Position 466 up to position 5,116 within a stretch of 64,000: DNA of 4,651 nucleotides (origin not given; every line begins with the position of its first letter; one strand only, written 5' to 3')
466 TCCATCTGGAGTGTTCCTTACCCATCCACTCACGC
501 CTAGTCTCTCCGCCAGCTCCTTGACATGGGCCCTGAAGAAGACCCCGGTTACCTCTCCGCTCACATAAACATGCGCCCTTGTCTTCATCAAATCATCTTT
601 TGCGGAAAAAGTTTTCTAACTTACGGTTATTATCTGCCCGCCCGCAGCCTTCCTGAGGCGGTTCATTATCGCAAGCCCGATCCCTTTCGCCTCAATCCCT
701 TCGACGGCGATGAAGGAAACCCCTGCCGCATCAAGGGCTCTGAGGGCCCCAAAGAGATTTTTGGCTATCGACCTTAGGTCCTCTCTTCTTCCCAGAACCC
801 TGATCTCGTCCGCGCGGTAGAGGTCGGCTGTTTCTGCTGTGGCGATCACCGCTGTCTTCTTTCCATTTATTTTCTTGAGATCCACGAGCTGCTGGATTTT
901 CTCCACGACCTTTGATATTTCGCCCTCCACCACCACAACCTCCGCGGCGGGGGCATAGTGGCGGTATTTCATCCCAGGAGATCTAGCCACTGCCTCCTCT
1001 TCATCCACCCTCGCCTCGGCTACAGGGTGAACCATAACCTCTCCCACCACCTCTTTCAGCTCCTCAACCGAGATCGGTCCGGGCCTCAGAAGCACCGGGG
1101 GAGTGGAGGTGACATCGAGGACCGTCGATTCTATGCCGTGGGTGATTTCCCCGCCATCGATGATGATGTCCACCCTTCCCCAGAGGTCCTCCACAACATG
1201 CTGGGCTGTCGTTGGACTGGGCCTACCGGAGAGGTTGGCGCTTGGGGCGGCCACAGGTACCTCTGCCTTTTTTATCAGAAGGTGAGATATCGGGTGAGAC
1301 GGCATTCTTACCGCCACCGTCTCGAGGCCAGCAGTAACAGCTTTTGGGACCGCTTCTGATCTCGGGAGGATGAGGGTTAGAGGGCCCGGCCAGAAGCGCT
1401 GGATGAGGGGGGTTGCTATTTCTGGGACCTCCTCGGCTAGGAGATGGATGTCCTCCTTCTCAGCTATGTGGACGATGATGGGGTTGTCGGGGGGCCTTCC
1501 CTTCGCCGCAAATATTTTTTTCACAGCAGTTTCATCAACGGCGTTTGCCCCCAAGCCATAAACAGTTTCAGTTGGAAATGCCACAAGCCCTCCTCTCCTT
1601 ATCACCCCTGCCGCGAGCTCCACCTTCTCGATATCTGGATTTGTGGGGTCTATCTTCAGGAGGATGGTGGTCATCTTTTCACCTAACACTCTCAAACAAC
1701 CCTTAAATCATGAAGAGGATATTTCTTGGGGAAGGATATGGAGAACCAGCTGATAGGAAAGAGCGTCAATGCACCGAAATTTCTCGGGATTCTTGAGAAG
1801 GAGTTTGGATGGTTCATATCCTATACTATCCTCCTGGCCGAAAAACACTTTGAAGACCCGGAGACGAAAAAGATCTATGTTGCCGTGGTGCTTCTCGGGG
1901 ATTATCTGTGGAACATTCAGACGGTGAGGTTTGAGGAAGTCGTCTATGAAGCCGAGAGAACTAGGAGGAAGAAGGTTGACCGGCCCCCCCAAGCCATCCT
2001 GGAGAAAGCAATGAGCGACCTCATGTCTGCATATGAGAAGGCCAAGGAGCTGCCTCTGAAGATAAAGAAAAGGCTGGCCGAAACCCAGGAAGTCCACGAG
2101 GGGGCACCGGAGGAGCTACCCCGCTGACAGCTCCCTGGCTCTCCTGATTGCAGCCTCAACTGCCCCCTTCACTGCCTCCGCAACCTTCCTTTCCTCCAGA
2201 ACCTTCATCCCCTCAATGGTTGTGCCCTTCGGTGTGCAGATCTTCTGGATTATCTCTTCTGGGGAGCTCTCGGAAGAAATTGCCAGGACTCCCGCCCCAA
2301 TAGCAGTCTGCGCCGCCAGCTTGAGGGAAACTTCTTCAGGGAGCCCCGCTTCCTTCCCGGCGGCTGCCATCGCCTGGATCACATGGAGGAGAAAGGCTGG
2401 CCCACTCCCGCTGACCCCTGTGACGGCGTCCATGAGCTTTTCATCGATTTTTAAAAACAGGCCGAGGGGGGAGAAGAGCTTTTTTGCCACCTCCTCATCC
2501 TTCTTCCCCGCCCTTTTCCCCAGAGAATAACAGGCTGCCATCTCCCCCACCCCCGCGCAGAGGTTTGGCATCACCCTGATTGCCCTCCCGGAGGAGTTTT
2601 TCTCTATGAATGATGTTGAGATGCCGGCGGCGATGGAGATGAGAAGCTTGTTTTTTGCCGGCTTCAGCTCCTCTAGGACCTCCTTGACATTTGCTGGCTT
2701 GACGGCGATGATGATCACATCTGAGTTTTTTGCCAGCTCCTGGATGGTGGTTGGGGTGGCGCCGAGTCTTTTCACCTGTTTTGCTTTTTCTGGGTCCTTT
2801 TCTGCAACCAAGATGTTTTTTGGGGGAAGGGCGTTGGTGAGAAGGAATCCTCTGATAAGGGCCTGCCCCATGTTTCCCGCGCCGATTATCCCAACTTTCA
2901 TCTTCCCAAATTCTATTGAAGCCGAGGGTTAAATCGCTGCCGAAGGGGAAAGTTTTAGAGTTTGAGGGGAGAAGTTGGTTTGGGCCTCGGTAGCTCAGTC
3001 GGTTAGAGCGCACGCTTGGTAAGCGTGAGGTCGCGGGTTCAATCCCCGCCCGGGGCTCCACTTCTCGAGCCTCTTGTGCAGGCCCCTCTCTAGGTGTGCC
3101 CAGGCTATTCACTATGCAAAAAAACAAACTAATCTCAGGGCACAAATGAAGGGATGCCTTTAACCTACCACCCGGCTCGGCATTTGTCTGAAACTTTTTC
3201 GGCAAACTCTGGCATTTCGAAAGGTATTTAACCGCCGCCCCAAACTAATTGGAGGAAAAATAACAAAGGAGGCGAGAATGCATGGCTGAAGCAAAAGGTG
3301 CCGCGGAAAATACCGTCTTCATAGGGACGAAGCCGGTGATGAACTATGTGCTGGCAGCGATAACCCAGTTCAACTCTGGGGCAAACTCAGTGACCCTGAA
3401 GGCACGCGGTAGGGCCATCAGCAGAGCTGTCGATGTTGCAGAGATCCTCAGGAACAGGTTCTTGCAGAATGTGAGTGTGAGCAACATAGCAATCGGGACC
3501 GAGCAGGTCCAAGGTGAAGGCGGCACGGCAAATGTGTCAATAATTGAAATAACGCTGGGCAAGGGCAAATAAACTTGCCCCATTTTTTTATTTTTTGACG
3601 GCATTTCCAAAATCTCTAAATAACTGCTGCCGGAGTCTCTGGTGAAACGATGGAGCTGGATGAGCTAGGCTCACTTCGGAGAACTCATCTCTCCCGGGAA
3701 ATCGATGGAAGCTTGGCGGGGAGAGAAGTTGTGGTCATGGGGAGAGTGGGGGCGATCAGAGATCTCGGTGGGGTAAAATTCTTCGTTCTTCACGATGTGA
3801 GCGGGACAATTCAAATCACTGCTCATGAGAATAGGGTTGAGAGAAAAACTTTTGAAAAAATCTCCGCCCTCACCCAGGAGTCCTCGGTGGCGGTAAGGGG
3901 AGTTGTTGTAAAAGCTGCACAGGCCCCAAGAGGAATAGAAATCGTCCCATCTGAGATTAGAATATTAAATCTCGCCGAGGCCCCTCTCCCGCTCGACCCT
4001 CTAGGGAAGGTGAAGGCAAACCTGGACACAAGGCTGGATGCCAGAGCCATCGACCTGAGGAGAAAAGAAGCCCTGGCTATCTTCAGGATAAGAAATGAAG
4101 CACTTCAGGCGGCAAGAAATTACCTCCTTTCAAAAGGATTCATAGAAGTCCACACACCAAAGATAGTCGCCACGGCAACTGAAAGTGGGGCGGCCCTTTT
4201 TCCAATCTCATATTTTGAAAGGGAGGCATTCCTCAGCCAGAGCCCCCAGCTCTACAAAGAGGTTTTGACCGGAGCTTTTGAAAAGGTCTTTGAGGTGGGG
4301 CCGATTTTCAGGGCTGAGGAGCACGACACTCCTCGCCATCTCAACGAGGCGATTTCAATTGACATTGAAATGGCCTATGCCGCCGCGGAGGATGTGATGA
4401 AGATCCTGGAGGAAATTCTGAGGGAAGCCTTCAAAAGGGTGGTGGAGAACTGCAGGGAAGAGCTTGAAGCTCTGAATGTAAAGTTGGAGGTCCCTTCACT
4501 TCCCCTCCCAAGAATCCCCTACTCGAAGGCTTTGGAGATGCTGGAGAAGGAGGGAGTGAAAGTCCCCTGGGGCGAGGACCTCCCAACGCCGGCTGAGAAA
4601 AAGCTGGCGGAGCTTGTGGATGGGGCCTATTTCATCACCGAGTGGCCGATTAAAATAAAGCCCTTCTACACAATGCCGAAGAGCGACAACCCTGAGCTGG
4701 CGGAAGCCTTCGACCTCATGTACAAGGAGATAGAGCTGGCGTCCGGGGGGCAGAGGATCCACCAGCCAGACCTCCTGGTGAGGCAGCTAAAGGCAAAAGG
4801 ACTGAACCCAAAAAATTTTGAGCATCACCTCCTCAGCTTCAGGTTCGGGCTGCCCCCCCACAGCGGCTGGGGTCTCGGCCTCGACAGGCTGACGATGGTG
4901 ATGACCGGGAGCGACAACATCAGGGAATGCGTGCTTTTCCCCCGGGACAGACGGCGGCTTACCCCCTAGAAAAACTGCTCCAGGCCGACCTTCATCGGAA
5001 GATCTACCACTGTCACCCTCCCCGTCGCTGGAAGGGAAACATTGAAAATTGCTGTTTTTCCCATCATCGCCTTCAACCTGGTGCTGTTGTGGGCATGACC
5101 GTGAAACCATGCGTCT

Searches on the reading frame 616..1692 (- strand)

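Call 86: search_protein_families(library=pfam, proteins=[window:616-1692:-], max_evalue=0.00001)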
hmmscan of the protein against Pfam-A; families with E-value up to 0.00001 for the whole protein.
window:616-1692:- (358 aa): 2 families
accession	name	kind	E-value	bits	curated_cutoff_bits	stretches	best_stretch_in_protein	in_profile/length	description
PF01300.24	Sua5_yciO_yrdC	-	5.6e-65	218.6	25.1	1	30-205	2-178/178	Telomere recombination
PF03481.19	Sua5_C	-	8.5e-39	133.6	22.9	1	207-351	1-136/136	Threonylcarbamoyl-AMP synthase, C-terminal domain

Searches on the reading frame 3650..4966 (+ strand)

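Call 86: search_protein_families(library=pfam, proteins=[window:3650-4966:+], max_evalue=0.00001)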
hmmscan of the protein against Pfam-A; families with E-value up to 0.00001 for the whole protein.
window:3650-4966:+ (439 aa): 2 families
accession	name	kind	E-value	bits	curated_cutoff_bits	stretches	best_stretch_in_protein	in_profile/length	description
PF00152.25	tRNA-synt_2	-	1.9e-87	293.7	25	1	125-433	2-307/308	tRNA synthetases class II (D, K and N)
PF01336.31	tRNA_anti-codon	-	3.8e-12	46.4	27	1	27-106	1-75/75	OB-fold nucleic acid binding domain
